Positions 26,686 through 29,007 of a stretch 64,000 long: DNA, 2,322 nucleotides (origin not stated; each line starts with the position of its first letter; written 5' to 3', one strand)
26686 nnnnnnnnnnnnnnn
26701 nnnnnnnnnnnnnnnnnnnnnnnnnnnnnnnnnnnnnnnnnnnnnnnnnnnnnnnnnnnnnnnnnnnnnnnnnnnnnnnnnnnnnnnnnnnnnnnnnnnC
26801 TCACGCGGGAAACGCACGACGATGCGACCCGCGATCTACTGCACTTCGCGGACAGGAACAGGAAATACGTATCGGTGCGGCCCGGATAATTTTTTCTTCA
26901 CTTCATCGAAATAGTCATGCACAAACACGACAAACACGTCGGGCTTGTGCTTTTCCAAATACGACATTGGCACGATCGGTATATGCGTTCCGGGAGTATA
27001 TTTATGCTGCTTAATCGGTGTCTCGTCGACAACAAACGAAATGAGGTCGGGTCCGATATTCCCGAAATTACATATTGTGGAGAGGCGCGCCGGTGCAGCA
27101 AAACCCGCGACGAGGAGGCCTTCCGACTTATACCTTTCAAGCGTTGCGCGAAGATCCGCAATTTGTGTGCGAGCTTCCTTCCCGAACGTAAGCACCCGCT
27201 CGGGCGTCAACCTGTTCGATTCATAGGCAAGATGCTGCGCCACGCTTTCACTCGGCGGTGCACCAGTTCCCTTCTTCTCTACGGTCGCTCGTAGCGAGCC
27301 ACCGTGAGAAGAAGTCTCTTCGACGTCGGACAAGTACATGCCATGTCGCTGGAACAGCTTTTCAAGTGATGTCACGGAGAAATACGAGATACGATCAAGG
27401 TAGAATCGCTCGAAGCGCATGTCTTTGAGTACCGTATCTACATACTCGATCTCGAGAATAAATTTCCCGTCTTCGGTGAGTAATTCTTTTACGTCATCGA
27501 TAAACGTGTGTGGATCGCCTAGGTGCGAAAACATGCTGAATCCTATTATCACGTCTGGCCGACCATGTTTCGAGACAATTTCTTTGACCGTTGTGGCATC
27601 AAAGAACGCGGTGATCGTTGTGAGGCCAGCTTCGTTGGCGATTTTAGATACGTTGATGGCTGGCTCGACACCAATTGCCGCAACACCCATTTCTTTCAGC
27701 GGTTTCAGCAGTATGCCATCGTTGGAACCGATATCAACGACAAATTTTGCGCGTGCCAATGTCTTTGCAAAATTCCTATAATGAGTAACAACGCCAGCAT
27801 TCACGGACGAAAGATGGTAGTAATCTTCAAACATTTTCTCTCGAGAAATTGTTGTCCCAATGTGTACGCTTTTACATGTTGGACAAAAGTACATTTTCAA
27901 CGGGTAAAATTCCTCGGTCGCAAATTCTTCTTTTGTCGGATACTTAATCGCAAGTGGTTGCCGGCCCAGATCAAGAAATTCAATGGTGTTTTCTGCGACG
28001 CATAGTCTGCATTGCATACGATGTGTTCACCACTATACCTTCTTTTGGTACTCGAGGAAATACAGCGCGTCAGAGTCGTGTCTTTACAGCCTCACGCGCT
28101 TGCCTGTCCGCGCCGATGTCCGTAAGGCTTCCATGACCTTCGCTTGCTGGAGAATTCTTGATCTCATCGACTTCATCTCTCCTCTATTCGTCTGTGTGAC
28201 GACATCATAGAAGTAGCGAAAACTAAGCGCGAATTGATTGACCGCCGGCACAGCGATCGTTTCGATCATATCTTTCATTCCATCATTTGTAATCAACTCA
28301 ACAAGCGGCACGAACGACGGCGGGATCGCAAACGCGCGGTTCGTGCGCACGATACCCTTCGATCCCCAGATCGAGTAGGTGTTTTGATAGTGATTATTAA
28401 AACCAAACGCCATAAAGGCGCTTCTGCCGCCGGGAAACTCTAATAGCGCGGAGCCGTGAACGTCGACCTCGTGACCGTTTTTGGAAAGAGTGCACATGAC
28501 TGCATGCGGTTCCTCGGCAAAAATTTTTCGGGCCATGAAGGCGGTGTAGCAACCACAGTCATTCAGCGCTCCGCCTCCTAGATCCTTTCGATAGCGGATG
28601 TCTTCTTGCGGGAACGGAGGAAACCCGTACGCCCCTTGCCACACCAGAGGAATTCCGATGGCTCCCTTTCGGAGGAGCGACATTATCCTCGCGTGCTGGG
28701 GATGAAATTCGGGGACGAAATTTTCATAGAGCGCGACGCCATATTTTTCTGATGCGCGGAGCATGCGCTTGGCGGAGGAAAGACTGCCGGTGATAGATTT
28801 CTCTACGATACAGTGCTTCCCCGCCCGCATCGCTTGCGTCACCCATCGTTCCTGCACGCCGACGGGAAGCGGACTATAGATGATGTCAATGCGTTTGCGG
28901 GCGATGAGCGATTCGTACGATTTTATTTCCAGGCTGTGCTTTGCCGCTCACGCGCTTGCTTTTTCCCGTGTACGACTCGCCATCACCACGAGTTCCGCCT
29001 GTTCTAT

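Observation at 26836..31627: dTDP-2,6-dideoxy / C-methyl-branched hexose (mycarose-type) toolkit inside a cell-surface glycan island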

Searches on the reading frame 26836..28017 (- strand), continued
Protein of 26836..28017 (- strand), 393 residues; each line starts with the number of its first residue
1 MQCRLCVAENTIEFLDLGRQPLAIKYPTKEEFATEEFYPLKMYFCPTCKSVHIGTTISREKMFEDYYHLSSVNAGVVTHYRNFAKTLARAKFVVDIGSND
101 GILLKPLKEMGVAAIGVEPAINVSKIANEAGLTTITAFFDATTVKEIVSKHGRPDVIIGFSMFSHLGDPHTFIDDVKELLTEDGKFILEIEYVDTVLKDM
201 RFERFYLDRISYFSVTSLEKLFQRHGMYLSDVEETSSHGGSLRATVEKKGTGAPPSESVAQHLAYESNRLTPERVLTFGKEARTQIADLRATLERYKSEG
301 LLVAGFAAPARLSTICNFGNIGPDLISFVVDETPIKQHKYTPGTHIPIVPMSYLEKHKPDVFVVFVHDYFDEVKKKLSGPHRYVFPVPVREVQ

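Call 67: find_encoding_contigs(protein=P0334, flank=9000, max_places=1)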
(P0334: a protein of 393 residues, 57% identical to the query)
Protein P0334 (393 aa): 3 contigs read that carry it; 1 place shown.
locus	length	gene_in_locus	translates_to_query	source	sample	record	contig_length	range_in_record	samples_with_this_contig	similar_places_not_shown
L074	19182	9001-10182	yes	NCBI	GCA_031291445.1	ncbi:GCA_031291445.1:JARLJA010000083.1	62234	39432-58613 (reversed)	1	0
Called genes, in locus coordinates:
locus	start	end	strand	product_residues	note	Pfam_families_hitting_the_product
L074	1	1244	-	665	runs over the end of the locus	PF13439:Glyco_transf_4 (weak), PF03414:Glyco_transf_6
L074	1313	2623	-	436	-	PF00005:ABC_tran, PF13304:AAA_21 (faint)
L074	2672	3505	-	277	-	PF01061:ABC2_membrane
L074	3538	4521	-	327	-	PF01073:3Beta_HSD, PF01370:Epimerase, PF02719:Polysacc_synt_2, PF04321:RmlD_sub_bind, PF05368:NmrA (weak), PF07993:NAD_binding_4 (faint), PF13460:NAD_binding_10 (weak), PF16363:GDP_Man_Dehyd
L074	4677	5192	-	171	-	PF02357:NusG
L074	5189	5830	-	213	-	PF13412:HTH_24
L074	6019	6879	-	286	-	-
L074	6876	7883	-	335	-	-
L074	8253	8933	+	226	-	-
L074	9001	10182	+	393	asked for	PF08421:Methyltransf_13, PF13489:Methyltransf_23, PF08241:Methyltransf_11, PF08242:Methyltransf_12, PF08484:Methyltransf_14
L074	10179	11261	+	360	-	PF01073:3Beta_HSD, PF01370:Epimerase, PF02719:Polysacc_synt_2 (faint), PF16363:GDP_Man_Dehyd, PF07993:NAD_binding_4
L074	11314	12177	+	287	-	PF01408:GFO_IDH_MocA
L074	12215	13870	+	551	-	PF13231:PMT_2 (weak)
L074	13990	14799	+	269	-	PF00535:Glycos_transf_2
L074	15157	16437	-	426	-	PF08421:Methyltransf_13, PF13489:Methyltransf_23, PF08241:Methyltransf_11 (weak), PF08242:Methyltransf_12, PF08484:Methyltransf_14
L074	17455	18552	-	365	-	PF13489:Methyltransf_23, PF08484:Methyltransf_14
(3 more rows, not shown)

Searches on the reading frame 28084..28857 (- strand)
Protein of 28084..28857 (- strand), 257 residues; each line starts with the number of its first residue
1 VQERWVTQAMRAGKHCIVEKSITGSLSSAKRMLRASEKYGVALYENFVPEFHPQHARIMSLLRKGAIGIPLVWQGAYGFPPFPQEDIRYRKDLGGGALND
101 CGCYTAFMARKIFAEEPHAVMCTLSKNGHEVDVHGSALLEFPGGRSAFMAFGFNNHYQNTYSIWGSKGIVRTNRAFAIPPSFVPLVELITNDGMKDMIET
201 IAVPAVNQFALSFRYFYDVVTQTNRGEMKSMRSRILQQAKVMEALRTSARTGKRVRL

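Call 4: search_protein_families(library=pfam, proteins=[window:28084-28857:-], max_evalue=0.01)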
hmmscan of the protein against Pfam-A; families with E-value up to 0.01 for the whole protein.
window:28084-28857:- (257 aa): 3 families
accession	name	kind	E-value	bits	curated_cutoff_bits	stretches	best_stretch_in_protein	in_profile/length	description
PF22725.1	GFO_IDH_MocA_C3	-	2.6e-20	73.1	27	1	56-170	2-123/124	GFO/IDH/MocA C-terminal domain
PF02894.22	GFO_IDH_MocA_C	-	6.8e-06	26.5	22.9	1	61-257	3-218/218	Oxidoreductase family, C-terminal alpha/beta domain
PF01408.29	GFO_IDH_MocA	-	0.00082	20.5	24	1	6-46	79-119/120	Oxidoreductase family, NAD-binding Rossmann fold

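Call 7: search_protein_families(library=ncbifam, proteins=[window:28084-28857:-], max_evalue=0.001)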
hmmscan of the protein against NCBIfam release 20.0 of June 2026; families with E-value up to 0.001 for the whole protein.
window:28084-28857:- (257 aa): 4 families
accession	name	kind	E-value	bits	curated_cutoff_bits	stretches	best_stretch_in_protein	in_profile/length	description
NF041392.1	XylDh_Gfo6_Halo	equivalog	7.8e-17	61.1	350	1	5-257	98-350/350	D-xylose 1-dehydrogenase Gfo6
TIGR04380.1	myo_inos_iolG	equivalog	1.5e-08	33.9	355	1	5-174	80-254/330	inositol 2-dehydrogenase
NF052479.1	LevoglcsnDh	equivalog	2.6e-06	26.4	650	1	8-115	92-204/386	levoglucosan dehydrogenase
NF040723.1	UDP-GlcNAcDh_Arch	equivalog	9.9e-05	22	450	1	6-68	77-139/302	UDP-N-acetylglucosamine 3-dehydrogenase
